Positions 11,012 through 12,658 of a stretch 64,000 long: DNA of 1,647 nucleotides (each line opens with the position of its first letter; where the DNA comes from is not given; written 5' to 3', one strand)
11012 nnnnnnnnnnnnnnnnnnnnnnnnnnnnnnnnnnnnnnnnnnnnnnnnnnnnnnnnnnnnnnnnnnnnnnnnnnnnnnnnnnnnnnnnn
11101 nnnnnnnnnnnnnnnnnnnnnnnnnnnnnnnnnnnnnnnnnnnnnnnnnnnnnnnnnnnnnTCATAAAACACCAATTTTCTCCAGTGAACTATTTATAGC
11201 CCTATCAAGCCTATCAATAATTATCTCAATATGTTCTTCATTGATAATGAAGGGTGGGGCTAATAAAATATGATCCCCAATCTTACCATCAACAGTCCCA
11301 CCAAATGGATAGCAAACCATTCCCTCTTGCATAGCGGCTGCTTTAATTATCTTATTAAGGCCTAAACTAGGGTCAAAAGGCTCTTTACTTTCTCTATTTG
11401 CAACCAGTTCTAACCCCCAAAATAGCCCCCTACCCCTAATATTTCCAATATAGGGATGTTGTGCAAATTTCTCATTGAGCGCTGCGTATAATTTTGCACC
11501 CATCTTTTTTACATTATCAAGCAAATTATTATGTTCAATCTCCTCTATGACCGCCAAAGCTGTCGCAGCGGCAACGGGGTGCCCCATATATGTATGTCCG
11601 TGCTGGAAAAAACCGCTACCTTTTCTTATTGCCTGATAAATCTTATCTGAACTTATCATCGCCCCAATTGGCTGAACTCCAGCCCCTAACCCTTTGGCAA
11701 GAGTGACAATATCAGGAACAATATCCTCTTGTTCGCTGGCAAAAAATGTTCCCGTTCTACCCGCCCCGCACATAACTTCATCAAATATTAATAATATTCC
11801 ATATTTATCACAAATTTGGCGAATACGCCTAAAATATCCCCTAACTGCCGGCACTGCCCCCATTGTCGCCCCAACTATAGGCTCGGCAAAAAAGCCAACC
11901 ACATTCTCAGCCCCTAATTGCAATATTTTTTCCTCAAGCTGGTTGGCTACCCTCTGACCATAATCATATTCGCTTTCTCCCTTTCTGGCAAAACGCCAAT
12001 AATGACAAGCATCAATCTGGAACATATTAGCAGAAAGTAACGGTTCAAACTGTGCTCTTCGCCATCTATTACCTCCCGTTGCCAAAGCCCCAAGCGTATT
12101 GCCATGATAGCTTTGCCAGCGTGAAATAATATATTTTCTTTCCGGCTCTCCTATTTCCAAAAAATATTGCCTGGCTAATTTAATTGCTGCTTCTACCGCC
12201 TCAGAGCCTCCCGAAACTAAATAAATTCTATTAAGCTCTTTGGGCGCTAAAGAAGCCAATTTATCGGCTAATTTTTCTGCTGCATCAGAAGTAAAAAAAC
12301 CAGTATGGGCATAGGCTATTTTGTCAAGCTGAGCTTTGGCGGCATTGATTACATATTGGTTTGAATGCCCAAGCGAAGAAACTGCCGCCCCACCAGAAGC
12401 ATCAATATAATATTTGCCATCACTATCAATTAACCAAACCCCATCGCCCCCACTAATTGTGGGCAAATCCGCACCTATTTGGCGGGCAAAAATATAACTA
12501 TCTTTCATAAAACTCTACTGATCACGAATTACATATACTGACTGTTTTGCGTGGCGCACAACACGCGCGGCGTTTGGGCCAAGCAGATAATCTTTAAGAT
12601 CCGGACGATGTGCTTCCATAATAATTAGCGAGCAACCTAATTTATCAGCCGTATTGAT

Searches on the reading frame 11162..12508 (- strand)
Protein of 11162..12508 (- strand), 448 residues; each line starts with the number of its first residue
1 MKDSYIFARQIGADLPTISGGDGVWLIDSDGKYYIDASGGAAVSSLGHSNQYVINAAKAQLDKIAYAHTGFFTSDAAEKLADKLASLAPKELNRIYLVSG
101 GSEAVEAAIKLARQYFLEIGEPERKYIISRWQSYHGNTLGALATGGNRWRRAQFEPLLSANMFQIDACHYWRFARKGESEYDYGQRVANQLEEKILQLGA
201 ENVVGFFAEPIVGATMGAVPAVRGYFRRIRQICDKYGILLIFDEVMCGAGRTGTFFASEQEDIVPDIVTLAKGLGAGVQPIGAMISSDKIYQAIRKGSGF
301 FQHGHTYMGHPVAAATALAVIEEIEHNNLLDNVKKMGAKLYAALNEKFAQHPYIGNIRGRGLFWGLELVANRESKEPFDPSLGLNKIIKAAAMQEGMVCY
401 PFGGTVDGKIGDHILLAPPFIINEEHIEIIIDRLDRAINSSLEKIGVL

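Call 78: search_protein_families(library=pfam, proteins=[window:11162-12508:-], max_evalue=0.00001)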
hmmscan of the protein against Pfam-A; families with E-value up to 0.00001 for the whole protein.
window:11162-12508:- (448 aa): 1 family
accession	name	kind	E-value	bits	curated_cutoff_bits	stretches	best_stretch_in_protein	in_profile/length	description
PF00202.27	Aminotran_3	-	1.6e-98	330.5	30.5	1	18-438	13-403/403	Aminotransferase class-III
